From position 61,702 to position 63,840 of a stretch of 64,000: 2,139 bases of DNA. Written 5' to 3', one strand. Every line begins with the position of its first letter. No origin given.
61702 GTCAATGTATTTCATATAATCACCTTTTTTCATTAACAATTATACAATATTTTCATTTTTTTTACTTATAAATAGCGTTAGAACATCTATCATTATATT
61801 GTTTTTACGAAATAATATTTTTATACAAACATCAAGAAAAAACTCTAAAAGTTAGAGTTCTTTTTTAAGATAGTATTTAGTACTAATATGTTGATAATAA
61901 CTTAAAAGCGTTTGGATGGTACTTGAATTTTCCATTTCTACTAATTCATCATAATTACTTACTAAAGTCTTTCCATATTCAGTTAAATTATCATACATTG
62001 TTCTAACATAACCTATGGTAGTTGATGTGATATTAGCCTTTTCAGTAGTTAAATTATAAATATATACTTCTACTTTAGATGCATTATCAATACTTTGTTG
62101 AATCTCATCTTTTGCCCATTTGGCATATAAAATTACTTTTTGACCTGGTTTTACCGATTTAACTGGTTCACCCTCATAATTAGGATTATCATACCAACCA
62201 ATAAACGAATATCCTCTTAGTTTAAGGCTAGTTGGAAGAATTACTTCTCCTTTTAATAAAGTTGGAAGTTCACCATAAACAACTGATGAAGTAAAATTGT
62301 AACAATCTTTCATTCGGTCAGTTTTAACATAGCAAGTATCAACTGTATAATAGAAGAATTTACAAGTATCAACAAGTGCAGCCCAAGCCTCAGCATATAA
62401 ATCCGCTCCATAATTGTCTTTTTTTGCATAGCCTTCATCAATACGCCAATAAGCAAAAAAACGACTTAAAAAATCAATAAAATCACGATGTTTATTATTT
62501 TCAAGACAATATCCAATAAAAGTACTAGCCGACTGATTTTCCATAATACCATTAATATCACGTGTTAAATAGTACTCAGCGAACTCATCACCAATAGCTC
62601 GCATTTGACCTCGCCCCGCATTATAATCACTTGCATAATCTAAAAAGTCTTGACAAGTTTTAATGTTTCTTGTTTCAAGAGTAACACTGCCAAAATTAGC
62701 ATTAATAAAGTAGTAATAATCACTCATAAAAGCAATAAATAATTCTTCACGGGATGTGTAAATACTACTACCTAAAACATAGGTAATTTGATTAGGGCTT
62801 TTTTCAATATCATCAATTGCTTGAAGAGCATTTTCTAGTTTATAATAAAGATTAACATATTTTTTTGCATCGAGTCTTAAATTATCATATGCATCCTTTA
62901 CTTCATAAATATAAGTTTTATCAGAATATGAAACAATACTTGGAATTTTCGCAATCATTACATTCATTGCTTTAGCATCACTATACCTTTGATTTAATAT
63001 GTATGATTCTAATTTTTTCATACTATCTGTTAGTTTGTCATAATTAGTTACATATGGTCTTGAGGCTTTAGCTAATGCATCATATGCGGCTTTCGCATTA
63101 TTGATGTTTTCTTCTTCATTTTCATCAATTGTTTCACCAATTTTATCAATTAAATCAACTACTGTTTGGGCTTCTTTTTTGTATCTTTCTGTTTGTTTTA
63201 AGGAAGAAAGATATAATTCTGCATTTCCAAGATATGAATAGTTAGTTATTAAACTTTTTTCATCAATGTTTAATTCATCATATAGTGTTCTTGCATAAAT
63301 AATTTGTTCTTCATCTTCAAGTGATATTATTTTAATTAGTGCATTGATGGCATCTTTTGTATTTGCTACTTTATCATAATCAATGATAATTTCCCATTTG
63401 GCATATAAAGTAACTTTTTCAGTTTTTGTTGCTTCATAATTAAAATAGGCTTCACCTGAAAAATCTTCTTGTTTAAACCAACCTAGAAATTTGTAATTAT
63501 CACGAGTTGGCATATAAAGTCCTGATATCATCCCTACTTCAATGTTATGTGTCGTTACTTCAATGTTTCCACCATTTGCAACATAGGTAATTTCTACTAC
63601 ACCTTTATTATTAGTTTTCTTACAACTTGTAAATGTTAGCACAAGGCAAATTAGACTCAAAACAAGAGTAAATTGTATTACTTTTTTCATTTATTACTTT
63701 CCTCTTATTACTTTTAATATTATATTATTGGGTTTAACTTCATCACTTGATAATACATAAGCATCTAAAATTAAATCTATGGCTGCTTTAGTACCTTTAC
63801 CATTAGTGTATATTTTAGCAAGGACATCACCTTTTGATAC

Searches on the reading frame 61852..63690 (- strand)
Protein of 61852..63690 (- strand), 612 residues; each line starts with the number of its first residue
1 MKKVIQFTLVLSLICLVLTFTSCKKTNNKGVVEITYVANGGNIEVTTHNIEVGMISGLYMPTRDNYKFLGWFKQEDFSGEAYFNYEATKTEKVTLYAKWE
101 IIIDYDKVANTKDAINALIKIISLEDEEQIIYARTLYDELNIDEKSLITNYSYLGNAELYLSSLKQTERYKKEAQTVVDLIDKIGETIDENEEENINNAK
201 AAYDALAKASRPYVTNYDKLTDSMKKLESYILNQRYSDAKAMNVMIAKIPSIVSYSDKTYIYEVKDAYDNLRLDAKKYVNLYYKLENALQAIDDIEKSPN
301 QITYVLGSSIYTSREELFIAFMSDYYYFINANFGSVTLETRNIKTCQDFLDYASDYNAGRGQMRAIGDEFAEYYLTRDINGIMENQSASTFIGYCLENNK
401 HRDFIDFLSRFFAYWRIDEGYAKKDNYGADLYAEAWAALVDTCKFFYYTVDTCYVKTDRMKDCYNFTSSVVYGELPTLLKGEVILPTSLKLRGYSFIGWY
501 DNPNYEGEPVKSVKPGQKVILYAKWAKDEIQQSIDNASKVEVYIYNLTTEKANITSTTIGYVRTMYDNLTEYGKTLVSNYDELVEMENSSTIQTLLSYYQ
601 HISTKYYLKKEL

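Call 66: find_encoding_contigs(protein=window:61852-63690:-, flank=10000, max_places=2)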
Protein window:61852-63690:- (612 aa): 2 contigs read that carry it; 2 places shown.
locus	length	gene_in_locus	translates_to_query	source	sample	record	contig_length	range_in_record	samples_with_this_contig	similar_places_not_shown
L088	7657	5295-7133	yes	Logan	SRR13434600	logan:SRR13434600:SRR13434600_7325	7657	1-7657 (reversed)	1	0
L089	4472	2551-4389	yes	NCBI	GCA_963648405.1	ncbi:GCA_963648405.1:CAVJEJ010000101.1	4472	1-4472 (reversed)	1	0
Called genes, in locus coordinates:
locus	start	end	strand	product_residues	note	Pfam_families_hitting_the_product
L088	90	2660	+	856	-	PF00206:Lyase_1, PF10397:ADSL_C, PF00709:Adenylsucc_synt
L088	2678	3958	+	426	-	PF01979:Amidohydro_1, PF07969:Amidohydro_3 (weak)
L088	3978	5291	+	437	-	PF02885:Glycos_trans_3N, PF00591:Glycos_transf_3, PF07831:PYNP_C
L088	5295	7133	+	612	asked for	PF09479:Flg_new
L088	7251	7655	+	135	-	?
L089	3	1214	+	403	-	?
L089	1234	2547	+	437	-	PF02885:Glycos_trans_3N, PF00591:Glycos_transf_3, PF07831:PYNP_C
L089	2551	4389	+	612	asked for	PF09479:Flg_new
